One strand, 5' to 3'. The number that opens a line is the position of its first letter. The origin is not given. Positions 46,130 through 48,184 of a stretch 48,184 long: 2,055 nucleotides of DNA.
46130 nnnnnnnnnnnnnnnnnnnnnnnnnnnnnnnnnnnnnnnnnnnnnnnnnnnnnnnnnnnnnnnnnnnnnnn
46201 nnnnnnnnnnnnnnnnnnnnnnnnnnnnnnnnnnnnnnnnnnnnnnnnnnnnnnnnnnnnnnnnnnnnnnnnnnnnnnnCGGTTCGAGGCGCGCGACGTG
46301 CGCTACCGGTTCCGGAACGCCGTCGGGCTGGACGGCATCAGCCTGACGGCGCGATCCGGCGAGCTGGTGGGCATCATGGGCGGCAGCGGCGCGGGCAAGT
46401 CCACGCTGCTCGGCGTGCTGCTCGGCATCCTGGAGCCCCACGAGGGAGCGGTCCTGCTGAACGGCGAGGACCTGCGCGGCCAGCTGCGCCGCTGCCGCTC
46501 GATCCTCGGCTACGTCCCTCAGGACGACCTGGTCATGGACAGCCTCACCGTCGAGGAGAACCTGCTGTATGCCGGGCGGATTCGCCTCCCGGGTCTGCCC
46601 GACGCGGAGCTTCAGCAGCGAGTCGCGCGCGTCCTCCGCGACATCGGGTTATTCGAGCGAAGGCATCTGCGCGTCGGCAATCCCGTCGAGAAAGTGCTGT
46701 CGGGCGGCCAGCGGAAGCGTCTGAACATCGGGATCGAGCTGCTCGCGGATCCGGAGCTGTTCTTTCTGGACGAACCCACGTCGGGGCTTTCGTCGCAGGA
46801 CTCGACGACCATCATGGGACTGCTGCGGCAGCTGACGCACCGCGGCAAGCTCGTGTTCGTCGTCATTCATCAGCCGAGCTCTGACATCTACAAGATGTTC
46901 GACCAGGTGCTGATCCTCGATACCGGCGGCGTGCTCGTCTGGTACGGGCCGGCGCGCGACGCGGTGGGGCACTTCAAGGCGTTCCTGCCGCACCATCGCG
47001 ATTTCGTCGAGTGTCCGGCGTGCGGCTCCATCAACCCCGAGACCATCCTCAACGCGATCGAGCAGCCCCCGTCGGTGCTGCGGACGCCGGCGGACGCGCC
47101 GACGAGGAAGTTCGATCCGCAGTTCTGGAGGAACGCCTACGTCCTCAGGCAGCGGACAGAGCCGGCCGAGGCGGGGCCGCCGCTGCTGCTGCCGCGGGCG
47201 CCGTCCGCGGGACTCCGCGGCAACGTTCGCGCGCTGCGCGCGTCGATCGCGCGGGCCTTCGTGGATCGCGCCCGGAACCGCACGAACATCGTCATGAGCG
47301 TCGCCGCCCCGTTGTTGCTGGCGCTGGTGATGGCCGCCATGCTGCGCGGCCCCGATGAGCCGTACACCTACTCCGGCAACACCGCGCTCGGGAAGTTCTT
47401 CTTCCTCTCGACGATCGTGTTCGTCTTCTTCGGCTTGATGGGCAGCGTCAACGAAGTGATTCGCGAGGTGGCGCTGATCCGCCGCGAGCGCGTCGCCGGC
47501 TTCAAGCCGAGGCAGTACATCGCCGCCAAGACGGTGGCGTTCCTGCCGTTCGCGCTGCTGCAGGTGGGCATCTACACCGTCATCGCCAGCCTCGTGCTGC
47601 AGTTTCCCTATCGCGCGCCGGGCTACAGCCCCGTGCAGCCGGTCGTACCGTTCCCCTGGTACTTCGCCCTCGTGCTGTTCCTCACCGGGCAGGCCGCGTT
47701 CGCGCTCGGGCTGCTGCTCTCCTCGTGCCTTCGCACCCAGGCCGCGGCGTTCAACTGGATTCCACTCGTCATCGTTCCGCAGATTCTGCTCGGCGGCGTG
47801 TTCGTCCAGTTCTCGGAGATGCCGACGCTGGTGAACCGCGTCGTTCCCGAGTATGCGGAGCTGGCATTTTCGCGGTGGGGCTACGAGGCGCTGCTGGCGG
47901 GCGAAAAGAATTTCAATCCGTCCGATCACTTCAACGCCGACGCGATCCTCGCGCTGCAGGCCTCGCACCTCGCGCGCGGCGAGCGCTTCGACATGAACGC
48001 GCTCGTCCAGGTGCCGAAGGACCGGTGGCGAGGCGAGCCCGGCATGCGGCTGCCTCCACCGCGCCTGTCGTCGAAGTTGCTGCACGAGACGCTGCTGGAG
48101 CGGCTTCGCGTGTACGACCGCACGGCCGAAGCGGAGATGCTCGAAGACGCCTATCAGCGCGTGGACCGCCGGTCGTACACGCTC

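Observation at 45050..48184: A gene of over 1045 codons is hidden from the ORF track: a TerB-like / FHA-like / ABCG ATPase-permease fusion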

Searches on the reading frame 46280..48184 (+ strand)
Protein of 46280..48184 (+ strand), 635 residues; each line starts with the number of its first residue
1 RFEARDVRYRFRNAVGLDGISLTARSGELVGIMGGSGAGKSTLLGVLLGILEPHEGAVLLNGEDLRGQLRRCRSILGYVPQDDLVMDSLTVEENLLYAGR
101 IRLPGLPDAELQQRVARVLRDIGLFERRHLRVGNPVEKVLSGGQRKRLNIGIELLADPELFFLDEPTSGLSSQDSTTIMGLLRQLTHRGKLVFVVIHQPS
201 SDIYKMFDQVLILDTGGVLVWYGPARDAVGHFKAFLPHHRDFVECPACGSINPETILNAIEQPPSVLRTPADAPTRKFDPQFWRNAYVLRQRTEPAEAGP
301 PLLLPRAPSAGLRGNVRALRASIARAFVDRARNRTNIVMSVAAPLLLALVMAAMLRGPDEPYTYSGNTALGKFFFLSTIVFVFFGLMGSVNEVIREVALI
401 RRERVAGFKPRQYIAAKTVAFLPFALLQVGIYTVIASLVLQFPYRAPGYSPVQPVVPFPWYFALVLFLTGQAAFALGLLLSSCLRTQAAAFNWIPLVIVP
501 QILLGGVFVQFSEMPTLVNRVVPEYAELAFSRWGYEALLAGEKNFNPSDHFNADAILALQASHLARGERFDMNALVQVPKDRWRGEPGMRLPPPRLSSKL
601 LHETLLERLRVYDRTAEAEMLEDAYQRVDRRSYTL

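Call 78: search_solved_structures(query=window:46280-48184:+, max_evalue=1e-20)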
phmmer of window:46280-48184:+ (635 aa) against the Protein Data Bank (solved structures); distinct sequences matched with E-value up to 1e-20: 124 (the best 60 are shown).
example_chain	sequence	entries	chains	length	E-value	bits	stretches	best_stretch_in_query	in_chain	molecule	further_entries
9s2c_A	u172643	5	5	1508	4.6e-46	160.4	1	17-247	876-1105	Pleiotropic ABC efflux transporter of multiple drugs CDR1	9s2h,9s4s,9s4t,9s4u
7r8c_A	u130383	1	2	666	9.9e-46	159.3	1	17-228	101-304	Isoform 4 of ATP-binding cassette sub-family G member 1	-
7r8d_A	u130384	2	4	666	2.6e-45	158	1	17-228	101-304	Isoform 4 of ATP-binding cassette sub-family G member 1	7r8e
7w01_A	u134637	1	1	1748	2.7e-45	157.9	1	17-248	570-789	Phospholipid-transporting ATPase ABCA3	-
7oz1_A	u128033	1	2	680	2.8e-45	157.9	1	17-228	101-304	Isoform 4 of ATP-binding cassette sub-family G member 1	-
7fdv_A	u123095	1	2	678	3.8e-45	157.4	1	17-229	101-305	ATP-binding cassette sub-family G member 1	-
7p03_A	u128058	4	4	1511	5.6e-45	156.9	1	20-249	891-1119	Pleiotropic ABC efflux transporter of multiple drugs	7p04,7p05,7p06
7w02_A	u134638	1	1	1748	1.8e-44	155.2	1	17-248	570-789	Phospholipid-transporting ATPase ABCA3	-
9iuk_A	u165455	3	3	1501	2.6e-44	154.7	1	7-226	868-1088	Pleiotropic ABC efflux transporter of multiple drugs CDR1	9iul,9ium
6eti_A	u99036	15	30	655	5e-44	153.7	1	29-480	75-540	ATP-binding cassette sub-family G member 2 | Broad substrate specificity ATP-binding cassette transporter ABCG2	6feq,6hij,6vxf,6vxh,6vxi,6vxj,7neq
5nj3_A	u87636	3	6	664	5.5e-44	153.6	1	29-480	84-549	ATP-binding cassette sub-family G member 2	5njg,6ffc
7oj8_A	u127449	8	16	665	5.6e-44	153.6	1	29-480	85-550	Broad substrate specificity ATP-binding cassette transporter ABCG2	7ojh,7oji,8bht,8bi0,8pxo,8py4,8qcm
6hbu_A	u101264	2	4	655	1.3e-43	152.4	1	29-480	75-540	ATP-binding cassette sub-family G member 2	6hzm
6hco_A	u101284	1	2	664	1.4e-43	152.2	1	29-480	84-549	ATP-binding cassette sub-family G member 2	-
7e7i_A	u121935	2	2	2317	2.1e-41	145.1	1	17-215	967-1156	Retinal-specific phospholipid-transporting ATPase ABCA4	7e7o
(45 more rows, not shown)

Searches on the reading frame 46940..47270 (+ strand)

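Call 55: search_protein_families(library=pfam, proteins=[window:46940-47270:+], max_evalue=1)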
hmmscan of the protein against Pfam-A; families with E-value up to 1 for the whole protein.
window:46940-47270:+ (110 aa): 2 families
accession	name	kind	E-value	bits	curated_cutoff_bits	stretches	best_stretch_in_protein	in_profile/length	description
PF13248.11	Zn_ribbon_3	-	0.09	12.7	27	1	23-33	3-12/26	zinc-ribbon domain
PF23451.1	Zn_ribbon_PaaD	-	0.16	12.1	27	1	18-33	10-25/53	PaaD zinc beta ribbon domain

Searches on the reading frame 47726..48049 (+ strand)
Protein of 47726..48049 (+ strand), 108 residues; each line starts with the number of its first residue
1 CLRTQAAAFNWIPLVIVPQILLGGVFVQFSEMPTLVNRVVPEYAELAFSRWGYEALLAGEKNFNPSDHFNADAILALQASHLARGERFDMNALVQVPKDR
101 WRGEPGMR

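Call 98: find_related_loci(query=A7, collection=metagenome_contigs, flank=8000)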
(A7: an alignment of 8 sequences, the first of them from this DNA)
Query A7 (108 aa) in metagenome_contigs; peptide patterns used: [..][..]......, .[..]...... (x = any residue, [..] = any of these).
79 stretches matched a pattern, but none encodes a relative of the query by tblastn (E <= 1e-3).
